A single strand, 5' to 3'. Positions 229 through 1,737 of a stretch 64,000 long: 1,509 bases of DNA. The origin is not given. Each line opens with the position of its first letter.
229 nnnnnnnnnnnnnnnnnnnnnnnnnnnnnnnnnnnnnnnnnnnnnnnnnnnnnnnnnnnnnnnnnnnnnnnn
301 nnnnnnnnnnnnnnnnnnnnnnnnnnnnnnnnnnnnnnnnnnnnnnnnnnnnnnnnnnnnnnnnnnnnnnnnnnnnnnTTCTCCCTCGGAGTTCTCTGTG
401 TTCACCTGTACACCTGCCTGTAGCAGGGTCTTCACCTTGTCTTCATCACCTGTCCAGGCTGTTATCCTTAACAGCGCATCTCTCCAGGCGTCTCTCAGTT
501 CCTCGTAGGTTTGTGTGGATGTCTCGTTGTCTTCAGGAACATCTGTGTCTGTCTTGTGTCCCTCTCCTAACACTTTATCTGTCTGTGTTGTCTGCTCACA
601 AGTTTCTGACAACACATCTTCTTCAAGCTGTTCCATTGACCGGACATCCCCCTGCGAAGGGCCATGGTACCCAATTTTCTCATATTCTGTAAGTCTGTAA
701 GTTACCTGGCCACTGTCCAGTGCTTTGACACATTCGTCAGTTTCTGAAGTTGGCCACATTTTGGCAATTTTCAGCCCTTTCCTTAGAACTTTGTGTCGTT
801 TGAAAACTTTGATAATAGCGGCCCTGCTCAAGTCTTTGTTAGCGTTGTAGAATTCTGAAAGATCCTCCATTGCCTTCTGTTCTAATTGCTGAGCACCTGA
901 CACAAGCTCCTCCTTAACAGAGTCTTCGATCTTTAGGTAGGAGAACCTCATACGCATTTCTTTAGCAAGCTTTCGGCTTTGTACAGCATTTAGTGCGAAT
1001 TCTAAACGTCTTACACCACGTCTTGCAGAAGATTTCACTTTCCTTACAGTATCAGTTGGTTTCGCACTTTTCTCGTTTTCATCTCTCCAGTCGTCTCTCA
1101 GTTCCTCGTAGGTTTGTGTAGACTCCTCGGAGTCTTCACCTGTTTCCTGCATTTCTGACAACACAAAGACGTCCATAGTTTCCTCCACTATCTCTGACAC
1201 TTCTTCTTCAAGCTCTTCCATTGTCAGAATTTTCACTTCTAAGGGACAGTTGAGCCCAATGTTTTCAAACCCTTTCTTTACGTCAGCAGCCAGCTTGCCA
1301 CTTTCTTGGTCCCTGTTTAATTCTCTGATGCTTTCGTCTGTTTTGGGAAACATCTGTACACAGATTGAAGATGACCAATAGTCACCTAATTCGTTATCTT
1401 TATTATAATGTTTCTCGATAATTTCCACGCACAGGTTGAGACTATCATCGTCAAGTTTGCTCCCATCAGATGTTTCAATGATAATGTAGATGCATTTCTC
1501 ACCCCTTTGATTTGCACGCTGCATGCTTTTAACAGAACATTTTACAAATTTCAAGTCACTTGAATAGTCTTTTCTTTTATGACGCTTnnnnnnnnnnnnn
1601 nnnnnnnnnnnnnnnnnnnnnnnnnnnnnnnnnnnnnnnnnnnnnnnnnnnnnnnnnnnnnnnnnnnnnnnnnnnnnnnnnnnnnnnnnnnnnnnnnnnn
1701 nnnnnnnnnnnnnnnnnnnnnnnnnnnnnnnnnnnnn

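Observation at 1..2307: Gene A looks like a recombinant mosaic carrying both module subtypes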

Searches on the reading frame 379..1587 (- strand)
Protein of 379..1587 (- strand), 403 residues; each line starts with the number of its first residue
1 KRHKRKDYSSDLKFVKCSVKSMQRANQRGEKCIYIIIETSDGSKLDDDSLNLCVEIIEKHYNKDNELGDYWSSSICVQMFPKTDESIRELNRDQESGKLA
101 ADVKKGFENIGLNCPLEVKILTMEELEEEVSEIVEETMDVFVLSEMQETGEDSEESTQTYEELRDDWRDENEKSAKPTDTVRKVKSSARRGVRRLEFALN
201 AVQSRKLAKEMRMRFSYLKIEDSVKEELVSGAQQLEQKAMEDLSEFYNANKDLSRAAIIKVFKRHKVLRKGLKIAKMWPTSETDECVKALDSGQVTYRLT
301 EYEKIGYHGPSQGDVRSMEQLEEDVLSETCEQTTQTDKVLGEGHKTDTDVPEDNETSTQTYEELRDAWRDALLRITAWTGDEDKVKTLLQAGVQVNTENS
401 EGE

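Call 21: find_homologous_proteins(query=window:379-1587:-, max_evalue=0.001)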
Query seq(403 aa) (403 aa): 4 proteins with E <= 0.001 among 5867 candidates.
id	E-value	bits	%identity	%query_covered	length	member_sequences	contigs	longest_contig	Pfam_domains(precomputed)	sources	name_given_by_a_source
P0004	3.6e-89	318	69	48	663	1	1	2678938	PF00531.29,PF13606.13,PF13857.13,PF23745.2,PF12796.14,PF00023.37,PF13637.13,PF24521.3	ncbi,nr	ncbi:hypothetical protein Bbelb_285280 [Branchiostoma belcheri]|nr:hypothetical protein Bbelb_285280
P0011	5.1e-55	205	41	40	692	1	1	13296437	PF00531.29,PF13606.13,PF13857.13,PF12796.14,PF00023.37,PF13637.13,PF24521.3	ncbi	ncbi:uncharacterized protein LOC144908438 [Branchiostoma floridae x Branchiostoma belcheri]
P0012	5.6e-35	139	45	52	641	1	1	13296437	PF00531.29,PF13606.13,PF13857.13,PF23745.2,PF12796.14,PF00023.37,PF13637.13,PF24521.3,PF18571.7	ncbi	ncbi:uncharacterized protein LOC144909193 [Branchiostoma floridae x Branchiostoma belcheri]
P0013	3.2e-24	104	49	34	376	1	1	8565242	PF00531.29,PF13606.13,PF13857.13,PF12796.14,PF00023.37,PF13637.13,PF24521.3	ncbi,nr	ncbi:hypothetical protein Bbelb_119120 [Branchiostoma belcheri]|nr:hypothetical protein Bbelb_119120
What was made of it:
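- Tried and rejected: Search for an independent copy of the junction. find_homologous_proteins with the two-module region gave no protein covering both modules (call 21).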

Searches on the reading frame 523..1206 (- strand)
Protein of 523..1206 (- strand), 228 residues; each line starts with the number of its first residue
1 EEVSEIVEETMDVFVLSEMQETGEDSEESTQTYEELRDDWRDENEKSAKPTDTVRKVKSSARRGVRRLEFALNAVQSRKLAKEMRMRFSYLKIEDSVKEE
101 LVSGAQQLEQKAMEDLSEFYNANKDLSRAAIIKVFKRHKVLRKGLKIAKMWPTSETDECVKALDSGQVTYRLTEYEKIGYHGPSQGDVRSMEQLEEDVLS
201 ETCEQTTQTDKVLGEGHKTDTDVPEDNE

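Call 59: find_homologous_proteins(query=window:523-1206:-, max_evalue=0.001)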
Query seq(228 aa): 311 candidates shared short words with the query, none scored E <= 0.001.
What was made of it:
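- Tried and rejected: With a junction-centred query it gave nothing at all (call 59).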

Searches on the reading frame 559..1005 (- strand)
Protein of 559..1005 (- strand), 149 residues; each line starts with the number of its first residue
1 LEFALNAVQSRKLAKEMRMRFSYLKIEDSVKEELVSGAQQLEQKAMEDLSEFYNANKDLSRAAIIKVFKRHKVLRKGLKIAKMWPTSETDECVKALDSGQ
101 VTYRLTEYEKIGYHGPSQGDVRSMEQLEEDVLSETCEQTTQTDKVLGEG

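Call 58: predict_structure(alignment_id=A2)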
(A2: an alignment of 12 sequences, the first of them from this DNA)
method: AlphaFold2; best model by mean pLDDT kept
length: 149 residues; sequences in the alignment: 12
mean_pLDDT: 53.7   pTM: 0.40
mean pLDDT of the five models: 53.7, 47.1, 42.4, 41.5, 40.9
residues with pLDDT >= 90: 0; 70-90: 16; 50-70: 65; < 50: 68
segments of 3 or more residues with pLDDT < 50: 28-33, 86-88, 91-95, 97-149
pLDDT, mean of each block of 10 residues (from residue 1): 61 64 54 58 72 66 69 64 51 47 43 39 40 40 38
secondary structure, 60 per line:
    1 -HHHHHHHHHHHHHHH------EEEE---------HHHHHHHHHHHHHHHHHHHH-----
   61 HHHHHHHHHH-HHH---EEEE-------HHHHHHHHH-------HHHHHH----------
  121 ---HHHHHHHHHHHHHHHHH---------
elements in order: H2-16 E23-26 H36-55 H61-70 E78-81 H89-97 H105-110 H124-140
